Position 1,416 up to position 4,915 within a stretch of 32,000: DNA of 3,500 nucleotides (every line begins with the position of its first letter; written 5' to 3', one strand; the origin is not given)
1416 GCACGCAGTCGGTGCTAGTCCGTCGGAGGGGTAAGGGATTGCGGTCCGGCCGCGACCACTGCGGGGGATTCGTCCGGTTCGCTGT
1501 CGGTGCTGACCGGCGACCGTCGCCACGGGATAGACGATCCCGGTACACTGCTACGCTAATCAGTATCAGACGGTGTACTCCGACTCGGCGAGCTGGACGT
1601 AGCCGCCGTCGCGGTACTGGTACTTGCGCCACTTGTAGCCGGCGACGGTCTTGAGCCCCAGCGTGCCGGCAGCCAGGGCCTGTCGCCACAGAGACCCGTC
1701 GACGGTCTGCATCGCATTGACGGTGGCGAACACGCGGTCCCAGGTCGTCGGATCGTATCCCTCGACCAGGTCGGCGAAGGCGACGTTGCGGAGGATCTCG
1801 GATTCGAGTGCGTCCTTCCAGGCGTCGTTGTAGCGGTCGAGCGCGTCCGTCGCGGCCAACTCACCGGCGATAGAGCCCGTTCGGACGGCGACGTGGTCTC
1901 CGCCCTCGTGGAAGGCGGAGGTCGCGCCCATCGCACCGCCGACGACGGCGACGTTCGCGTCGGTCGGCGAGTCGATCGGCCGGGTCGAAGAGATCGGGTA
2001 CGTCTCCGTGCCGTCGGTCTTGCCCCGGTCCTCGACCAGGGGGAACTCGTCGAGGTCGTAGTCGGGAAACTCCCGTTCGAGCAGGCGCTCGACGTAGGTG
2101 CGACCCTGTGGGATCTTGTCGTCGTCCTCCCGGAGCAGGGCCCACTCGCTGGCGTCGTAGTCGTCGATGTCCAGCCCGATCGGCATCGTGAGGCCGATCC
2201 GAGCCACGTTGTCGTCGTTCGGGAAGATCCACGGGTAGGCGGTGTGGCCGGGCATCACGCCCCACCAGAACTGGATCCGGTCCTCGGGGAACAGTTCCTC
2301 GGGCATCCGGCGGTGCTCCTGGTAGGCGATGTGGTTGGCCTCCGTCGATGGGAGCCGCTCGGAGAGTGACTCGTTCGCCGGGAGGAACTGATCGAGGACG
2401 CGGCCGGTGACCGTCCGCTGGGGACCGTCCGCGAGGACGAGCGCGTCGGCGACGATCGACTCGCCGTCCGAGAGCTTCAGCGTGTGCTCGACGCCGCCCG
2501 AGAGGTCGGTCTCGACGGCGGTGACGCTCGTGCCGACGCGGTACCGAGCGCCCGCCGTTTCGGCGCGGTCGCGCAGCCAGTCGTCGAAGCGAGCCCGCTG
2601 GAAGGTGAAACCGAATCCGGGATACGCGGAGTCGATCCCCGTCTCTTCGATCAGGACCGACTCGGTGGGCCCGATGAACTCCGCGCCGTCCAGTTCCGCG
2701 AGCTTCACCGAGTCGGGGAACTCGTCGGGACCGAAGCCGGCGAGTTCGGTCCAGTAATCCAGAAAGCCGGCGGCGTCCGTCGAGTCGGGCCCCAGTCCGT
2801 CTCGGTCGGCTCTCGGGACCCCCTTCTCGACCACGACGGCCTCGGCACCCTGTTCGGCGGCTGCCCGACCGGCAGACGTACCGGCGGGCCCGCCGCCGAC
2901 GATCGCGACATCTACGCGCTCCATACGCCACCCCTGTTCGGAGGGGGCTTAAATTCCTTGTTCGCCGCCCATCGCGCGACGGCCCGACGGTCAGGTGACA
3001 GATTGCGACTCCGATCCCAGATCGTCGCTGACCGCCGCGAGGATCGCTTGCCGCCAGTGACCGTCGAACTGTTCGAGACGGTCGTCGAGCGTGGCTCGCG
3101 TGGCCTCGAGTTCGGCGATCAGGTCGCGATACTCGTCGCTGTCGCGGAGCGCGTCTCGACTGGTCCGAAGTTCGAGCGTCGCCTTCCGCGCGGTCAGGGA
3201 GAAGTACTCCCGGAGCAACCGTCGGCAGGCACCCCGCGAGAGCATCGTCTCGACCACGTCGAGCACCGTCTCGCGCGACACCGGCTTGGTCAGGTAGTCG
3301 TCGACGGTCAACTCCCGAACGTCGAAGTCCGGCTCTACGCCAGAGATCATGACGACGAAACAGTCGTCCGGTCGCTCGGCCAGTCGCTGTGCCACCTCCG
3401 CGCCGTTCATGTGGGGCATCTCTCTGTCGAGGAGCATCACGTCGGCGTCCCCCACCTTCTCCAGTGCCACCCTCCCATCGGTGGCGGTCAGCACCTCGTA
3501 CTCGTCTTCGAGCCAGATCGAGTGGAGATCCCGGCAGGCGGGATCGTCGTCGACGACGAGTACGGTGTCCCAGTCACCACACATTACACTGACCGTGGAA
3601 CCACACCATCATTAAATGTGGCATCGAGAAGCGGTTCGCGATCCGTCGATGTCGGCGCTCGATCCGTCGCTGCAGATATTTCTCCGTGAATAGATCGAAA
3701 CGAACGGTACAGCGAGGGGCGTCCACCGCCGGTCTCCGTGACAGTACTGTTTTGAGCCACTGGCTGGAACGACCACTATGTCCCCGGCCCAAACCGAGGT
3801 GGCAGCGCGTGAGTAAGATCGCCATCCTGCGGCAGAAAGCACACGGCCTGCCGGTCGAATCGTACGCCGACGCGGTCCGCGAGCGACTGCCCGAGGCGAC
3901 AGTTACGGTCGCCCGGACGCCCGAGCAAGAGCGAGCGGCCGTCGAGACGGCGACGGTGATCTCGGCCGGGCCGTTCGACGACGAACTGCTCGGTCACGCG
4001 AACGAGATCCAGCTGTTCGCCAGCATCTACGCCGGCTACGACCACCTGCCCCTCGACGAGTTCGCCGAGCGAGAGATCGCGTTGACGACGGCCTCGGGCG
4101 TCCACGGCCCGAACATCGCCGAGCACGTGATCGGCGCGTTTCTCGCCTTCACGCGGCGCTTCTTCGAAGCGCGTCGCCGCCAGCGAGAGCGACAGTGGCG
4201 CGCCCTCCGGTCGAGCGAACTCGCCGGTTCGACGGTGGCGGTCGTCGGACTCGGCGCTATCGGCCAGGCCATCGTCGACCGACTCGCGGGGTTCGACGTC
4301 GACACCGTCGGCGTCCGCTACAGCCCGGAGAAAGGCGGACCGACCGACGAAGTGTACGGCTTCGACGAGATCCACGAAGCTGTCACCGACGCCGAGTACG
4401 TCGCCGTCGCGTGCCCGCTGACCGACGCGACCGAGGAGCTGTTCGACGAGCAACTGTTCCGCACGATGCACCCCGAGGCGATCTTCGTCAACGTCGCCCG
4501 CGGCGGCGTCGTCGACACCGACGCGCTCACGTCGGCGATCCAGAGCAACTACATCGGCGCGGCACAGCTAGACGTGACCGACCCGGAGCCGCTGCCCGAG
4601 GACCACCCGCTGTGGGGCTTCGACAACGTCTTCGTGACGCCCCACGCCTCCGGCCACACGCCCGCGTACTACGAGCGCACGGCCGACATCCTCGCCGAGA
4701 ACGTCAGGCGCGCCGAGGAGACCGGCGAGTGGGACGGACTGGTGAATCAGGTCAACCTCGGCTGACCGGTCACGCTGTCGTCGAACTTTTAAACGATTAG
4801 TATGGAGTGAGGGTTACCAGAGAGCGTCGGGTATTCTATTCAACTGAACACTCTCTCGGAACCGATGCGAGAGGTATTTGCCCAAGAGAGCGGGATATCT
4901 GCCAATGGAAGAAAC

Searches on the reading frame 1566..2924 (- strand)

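Call 34: search_protein_families(library=pfam, proteins=[window:1566-2924:-], max_evalue=0.0001)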
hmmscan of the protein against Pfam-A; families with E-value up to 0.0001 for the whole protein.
window:1566-2924:- (452 aa): 6 families
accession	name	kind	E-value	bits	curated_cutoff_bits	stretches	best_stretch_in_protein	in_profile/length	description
PF07992.20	Pyr_redox_2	-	2.1e-09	37.7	26.1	0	5-35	2-32/291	Pyridine nucleotide-disulphide oxidoreductase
PF01266.30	DAO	-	5.5e-09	36.4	27.9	1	101-335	140-341/353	FAD dependent oxidoreductase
PF01494.25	FAD_binding_3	-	7.4e-09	35.7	22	1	3-34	1-32/349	FAD binding domain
PF04820.20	Trp_halogenase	-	6.1e-07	29.1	21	1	103-192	150-234/458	Tryptophan halogenase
PF03486.20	HI0933_like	-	6.8e-05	22.9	50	0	5-35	2-32/244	HI0933-like protein Rossmann domain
PF00890.30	FAD_binding_2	-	9.3e-05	22.2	20.4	0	5-37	1-33/414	FAD binding domain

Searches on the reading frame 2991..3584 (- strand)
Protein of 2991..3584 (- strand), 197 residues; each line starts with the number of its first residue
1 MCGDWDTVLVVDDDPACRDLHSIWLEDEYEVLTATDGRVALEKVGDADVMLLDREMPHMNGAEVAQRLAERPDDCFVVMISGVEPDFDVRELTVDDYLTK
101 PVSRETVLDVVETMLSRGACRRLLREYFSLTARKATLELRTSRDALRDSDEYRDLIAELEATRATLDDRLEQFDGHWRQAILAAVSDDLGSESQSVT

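Call 34: search_protein_families(library=pfam, proteins=[window:2991-3584:-], max_evalue=0.0001)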
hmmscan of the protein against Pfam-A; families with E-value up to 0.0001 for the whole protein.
window:2991-3584:- (197 aa): 2 families
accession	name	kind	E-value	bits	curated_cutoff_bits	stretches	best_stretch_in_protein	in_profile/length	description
PF00072.30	Response_reg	-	4.2e-19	69.2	30.2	1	8-111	1-110/111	Response regulator receiver domain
PF08663.15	HalX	-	3.4e-16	59.8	23.2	1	116-175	1-60/68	HalX domain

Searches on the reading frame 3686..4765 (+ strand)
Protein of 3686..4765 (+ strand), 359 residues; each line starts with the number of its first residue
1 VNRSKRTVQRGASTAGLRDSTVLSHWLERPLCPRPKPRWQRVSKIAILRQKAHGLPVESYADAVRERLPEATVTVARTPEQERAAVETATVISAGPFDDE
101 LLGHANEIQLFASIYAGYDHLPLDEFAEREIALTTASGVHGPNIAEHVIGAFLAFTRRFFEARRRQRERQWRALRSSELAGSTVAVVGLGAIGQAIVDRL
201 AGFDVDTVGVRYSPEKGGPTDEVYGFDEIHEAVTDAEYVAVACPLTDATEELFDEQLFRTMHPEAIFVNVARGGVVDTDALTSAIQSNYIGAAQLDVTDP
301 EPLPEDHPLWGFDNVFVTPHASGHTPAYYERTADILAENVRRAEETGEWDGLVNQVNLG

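Call 34: search_protein_families(library=pfam, proteins=[window:3686-4765:+], max_evalue=0.0001)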
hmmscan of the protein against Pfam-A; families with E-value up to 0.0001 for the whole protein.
window:3686-4765:+ (359 aa): 3 families
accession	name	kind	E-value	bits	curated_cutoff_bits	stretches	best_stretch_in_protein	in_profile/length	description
PF02826.25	2-Hacid_dh_C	-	3.5e-52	176.8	25.1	1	150-321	2-177/178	D-isomer specific 2-hydroxyacid dehydrogenase, NAD binding domain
PF00389.36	2-Hacid_dh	-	3.5e-12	46.6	24.6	1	84-354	38-134/134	D-isomer specific 2-hydroxyacid dehydrogenase, catalytic domain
PF03446.21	NAD_binding_2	-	3.9e-05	24.2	21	1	183-288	1-110/161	NAD binding domain of 6-phosphogluconate dehydrogenase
